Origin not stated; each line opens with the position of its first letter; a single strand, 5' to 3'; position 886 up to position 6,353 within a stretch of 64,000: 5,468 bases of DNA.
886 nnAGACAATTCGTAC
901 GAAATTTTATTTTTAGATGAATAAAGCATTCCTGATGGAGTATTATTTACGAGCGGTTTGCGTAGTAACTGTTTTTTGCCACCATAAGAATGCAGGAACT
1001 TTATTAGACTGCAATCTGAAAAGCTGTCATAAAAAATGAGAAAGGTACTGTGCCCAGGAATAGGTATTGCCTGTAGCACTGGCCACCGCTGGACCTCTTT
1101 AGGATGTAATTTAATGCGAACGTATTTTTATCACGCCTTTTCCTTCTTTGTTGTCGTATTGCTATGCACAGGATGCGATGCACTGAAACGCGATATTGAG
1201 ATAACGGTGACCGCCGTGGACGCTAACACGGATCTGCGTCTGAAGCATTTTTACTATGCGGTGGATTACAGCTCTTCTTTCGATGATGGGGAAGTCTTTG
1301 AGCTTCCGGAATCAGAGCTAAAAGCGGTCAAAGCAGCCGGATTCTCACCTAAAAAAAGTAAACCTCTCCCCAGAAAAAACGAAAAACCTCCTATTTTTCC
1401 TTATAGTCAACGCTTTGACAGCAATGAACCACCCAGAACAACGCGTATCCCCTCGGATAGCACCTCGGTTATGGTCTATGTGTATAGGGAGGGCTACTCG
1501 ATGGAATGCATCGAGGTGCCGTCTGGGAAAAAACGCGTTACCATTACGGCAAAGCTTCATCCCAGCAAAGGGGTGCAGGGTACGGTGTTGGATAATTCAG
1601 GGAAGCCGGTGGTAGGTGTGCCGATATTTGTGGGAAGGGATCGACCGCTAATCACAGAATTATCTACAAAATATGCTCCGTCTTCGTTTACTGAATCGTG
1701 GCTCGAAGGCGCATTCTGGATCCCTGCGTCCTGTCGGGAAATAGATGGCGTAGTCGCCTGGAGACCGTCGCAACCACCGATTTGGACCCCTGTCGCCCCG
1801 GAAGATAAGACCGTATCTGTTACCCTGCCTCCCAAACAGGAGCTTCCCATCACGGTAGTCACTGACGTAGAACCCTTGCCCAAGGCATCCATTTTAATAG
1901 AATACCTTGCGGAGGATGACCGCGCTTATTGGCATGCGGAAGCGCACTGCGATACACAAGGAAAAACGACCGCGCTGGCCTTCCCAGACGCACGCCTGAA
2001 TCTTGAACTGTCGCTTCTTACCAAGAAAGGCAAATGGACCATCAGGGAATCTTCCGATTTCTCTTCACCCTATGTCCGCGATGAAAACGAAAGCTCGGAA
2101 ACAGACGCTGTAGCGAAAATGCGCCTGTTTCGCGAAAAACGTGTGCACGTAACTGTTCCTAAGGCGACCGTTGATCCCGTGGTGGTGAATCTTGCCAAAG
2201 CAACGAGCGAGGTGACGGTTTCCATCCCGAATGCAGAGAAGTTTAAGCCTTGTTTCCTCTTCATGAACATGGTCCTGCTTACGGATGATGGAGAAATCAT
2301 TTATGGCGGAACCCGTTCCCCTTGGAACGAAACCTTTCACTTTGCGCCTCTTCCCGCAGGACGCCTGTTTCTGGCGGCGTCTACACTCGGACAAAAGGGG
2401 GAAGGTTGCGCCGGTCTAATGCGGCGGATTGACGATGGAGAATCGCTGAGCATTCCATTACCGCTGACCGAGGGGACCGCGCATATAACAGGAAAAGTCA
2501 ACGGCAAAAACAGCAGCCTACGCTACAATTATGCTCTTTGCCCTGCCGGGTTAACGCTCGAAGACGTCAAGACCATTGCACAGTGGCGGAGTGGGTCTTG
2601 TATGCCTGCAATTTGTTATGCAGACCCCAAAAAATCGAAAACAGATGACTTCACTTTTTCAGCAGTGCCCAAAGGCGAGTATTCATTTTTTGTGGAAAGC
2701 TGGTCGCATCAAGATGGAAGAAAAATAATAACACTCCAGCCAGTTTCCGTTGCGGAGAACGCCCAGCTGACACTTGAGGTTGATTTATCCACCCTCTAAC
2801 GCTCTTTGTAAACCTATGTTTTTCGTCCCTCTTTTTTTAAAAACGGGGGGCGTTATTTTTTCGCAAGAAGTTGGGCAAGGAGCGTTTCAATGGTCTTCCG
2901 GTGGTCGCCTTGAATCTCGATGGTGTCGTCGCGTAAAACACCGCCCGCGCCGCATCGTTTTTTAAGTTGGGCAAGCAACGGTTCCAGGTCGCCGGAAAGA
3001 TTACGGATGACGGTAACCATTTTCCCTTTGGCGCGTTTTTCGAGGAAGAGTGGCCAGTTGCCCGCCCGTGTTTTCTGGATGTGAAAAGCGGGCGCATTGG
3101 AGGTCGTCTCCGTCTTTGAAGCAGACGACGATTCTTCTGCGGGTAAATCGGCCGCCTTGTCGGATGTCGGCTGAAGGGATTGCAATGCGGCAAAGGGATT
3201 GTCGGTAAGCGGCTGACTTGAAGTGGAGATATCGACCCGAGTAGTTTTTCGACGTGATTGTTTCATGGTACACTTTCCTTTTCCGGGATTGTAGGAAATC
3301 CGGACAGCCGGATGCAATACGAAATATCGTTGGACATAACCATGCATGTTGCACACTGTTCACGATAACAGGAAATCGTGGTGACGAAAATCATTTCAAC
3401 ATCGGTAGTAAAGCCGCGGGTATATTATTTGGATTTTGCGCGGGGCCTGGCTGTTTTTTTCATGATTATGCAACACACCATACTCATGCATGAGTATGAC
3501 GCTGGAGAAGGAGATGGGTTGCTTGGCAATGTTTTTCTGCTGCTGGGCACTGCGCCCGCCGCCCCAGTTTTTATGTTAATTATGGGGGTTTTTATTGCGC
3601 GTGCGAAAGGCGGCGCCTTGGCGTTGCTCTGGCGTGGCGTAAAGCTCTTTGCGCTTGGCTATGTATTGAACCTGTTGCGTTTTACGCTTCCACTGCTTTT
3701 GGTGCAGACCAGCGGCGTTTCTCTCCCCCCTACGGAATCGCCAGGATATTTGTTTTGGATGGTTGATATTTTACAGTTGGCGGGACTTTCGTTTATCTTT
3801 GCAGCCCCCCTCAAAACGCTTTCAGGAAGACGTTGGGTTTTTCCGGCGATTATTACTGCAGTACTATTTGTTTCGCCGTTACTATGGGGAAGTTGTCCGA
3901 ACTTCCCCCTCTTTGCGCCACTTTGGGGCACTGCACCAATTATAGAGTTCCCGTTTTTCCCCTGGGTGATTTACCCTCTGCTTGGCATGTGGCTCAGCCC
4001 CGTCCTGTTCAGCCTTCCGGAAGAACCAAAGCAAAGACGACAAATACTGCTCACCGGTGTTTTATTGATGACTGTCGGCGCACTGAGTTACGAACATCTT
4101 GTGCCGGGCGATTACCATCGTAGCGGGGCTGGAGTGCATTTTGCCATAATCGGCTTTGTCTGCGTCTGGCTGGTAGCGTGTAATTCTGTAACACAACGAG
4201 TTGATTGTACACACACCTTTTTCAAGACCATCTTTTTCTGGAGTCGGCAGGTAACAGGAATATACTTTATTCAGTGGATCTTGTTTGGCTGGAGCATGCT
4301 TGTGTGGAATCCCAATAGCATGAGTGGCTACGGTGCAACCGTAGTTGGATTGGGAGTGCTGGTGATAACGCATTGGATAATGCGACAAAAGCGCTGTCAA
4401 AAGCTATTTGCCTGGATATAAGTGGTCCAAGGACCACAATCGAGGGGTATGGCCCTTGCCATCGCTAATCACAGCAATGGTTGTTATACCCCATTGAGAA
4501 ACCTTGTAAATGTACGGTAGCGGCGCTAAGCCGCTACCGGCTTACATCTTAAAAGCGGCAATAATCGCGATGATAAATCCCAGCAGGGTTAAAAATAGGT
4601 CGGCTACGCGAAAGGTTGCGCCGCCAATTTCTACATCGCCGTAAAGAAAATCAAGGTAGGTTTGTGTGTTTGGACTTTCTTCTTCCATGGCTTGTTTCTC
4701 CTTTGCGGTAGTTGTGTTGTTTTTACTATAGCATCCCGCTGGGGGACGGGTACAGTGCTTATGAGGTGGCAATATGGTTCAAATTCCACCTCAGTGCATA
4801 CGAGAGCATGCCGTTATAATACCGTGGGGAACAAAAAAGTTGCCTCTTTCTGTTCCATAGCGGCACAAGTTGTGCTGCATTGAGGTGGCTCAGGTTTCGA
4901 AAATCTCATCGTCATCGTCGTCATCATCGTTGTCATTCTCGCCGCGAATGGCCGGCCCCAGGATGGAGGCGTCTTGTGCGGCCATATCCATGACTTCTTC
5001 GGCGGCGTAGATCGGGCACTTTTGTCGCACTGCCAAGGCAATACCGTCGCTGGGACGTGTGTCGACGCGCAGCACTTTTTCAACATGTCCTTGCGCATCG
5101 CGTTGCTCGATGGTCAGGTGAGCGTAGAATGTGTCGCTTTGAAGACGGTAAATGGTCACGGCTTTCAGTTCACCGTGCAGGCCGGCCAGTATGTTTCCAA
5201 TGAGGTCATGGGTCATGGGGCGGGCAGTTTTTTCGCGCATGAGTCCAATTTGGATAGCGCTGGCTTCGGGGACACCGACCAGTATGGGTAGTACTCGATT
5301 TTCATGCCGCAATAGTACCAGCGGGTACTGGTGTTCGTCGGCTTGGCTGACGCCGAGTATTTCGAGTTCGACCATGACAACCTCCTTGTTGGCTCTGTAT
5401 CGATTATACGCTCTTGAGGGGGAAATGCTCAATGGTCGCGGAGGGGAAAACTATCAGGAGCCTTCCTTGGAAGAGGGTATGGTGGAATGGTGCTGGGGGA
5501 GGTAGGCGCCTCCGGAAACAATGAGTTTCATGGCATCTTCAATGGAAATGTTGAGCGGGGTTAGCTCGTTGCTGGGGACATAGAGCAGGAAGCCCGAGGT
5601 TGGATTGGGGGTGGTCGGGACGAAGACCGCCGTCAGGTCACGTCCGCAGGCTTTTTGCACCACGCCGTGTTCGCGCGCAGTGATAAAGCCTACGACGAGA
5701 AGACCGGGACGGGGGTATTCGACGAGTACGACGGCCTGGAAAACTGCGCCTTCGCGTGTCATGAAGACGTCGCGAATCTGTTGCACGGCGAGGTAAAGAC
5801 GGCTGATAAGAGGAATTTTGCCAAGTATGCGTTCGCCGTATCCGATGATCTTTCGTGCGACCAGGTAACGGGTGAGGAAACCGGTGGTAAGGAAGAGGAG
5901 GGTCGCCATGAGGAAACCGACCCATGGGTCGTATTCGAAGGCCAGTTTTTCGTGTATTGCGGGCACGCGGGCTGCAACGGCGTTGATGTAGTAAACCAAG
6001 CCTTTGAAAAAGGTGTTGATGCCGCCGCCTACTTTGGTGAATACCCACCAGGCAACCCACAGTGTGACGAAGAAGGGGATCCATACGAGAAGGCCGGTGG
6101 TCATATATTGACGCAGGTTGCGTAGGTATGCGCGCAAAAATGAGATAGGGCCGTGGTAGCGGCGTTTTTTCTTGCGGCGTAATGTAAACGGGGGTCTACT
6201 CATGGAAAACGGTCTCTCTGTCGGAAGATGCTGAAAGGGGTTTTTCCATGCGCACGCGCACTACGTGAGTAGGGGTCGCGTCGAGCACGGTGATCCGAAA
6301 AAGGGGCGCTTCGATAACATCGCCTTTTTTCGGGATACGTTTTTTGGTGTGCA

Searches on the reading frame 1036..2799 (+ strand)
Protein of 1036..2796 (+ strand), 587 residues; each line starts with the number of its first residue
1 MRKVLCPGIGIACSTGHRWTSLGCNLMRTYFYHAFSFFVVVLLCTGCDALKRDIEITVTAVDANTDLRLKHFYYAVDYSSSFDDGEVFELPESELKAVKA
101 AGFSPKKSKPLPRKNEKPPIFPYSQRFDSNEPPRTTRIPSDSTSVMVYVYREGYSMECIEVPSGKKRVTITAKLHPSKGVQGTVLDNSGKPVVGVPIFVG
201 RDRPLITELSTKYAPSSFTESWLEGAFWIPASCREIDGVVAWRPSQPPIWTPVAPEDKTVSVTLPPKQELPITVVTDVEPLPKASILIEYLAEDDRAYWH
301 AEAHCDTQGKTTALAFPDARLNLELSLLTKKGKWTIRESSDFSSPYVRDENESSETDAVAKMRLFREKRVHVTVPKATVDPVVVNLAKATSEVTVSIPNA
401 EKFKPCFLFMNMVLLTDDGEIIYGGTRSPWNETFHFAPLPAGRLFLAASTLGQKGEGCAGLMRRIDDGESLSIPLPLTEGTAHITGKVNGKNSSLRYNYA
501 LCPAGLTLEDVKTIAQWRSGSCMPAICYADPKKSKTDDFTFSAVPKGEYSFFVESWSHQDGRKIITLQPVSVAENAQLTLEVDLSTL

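Call 14: search_protein_families(library=pfam, proteins=[window:1114-2799:+], max_evalue=0.01)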
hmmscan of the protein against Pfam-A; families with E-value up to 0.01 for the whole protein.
window:1114-2799:+ (561 aa): 1 family
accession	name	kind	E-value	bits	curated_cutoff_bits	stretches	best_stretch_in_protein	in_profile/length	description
PF13620.12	CarboxypepD_reg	-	3.9e-05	24.4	32.3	0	154-175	2-23/82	Carboxypeptidase regulatory-like domain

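Call 39: find_encoding_contigs(protein=window:1114-2796:+, flank=10000, max_places=4)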
Protein window:1114-2796:+ (561 aa): no gene with exactly this product is on record in the collection.

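Call 41: find_encoding_contigs(protein=window:1036-2796:+, flank=10000, max_places=4)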
Protein window:1036-2796:+ (587 aa): no gene with exactly this product is on record in the collection.

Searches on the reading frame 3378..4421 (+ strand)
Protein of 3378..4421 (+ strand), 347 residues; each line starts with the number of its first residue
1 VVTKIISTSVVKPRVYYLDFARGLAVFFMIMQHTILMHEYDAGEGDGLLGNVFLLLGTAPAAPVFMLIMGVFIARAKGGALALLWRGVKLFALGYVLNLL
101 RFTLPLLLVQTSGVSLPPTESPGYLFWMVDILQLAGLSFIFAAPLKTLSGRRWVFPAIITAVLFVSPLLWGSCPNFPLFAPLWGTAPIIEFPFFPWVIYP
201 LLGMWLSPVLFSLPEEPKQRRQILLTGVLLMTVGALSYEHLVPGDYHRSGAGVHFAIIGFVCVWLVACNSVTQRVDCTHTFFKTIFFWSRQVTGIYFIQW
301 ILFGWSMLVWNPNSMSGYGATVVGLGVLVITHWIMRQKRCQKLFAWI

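Call 37: search_protein_families(library=pfam, proteins=[window:3378-4421:+], max_evalue=0.001)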
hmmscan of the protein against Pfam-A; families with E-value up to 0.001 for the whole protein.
window:3378-4421:+ (347 aa): 2 families
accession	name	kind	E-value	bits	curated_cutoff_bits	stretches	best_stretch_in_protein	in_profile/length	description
PF01757.29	Acyl_transf_3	-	3.4e-13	49.8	31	1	16-330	2-316/326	Acyltransferase domain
PF07786.18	HGSNAT_cat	-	2e-12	47.6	22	1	14-213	1-187/222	Heparan-alpha-glucosaminide N-acetyltransferase, catalytic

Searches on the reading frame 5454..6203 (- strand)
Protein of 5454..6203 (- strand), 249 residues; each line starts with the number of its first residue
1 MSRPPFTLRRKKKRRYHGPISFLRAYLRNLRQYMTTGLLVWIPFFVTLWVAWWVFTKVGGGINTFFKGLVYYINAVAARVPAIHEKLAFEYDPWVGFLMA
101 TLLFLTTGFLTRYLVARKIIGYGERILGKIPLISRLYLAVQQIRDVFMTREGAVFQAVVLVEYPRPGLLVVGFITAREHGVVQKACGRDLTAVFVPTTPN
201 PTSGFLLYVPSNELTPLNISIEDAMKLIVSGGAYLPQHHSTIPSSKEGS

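Call 37: search_protein_families(library=pfam, proteins=[window:5454-6203:-], max_evalue=0.001)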
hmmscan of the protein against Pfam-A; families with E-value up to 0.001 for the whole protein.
window:5454-6203:- (249 aa): 1 family
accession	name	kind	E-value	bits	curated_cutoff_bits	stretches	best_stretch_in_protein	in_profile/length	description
PF04367.18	DUF502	-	5.8e-29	100.6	23.8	1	99-203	2-107/107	Protein of unknown function (DUF502)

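Call 75: list_cluster_members(proteins=[window:5457-6203:-, window:54-884:+, window:2856-3266:-, window:58875-59633:+, window:57949-58875:+, window:56875-57933:+, window:60668-62119:-, window:62133-63266:-, window:62133-63407:-, window:3462-4418:+])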
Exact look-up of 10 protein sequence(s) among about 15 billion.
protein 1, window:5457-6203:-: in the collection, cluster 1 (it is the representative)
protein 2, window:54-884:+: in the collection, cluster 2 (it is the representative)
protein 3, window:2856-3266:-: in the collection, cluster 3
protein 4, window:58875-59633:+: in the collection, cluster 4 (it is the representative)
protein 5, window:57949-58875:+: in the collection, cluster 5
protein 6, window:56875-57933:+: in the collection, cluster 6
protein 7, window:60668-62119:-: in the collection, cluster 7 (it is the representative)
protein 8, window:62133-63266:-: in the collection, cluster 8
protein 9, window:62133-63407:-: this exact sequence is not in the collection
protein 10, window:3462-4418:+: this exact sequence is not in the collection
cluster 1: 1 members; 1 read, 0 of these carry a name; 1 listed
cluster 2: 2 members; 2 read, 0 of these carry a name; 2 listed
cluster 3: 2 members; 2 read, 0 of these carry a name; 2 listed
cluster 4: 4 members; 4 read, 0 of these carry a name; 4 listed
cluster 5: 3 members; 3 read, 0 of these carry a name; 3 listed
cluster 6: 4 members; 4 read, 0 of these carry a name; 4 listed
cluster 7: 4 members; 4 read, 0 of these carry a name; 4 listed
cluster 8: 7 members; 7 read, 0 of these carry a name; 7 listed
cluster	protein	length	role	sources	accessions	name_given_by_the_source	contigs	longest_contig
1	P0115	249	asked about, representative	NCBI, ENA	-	-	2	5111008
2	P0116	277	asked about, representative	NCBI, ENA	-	-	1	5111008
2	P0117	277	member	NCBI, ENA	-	-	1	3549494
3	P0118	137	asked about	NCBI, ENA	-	-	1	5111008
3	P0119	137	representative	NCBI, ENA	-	-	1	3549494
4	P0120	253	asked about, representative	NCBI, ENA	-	-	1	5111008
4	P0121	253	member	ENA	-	-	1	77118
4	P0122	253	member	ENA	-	-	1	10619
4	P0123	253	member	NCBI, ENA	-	-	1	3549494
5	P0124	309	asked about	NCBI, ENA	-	-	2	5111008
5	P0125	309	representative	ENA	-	-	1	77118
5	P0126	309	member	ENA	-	-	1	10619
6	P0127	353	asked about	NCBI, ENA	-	-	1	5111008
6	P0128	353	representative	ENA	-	-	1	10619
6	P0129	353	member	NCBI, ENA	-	-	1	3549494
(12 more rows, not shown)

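Call 76: find_encoding_contigs(protein=window:5457-6203:-, flank=10000, max_places=2)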
Protein window:5457-6203:- (249 aa): 1 contig read that carries it; 1 place shown.
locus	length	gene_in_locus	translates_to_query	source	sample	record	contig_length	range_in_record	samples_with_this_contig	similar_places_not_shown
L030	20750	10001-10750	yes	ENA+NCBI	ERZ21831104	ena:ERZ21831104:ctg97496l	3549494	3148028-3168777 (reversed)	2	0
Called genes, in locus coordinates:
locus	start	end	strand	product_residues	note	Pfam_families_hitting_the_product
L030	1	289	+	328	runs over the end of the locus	PF13623:SurA_N_2 (weak), PF13624:SurA_N_3, PF09312:SurA_N, PF13145:Rotamase_2, PF13616:Rotamase_3, PF00639:Rotamase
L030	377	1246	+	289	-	-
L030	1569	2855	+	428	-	PF03952:Enolase_N, PF00113:Enolase_C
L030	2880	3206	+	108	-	PF04977:DivIC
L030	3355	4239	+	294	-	PF01695:IstB_IS21 (faint), PF13401:AAA_22 (faint), PF02562:PhoH, PF13604:AAA_30, PF00270:DEAD (faint), PF13245:AAA_19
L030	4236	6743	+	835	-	PF07697:7TMR-HDED, PF07698:7TM-7TMR_HD, PF01966:HD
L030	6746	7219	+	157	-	PF02130:YbeY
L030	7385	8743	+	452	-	PF01595:CNNM, PF00571:CBS (weak), PF03471:CorC_HlyC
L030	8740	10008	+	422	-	PF01595:CNNM, PF00571:CBS (weak), PF03471:CorC_HlyC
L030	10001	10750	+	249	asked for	PF04367:DUF502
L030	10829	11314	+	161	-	PF02577:BFN_dom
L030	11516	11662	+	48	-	-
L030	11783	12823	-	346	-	PF01757:Acyl_transf_3, PF07786:HGSNAT_cat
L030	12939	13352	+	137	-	PF05046:Img2, PF01253:SUI1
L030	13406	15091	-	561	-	PF13620:CarboxypepD_reg (faint)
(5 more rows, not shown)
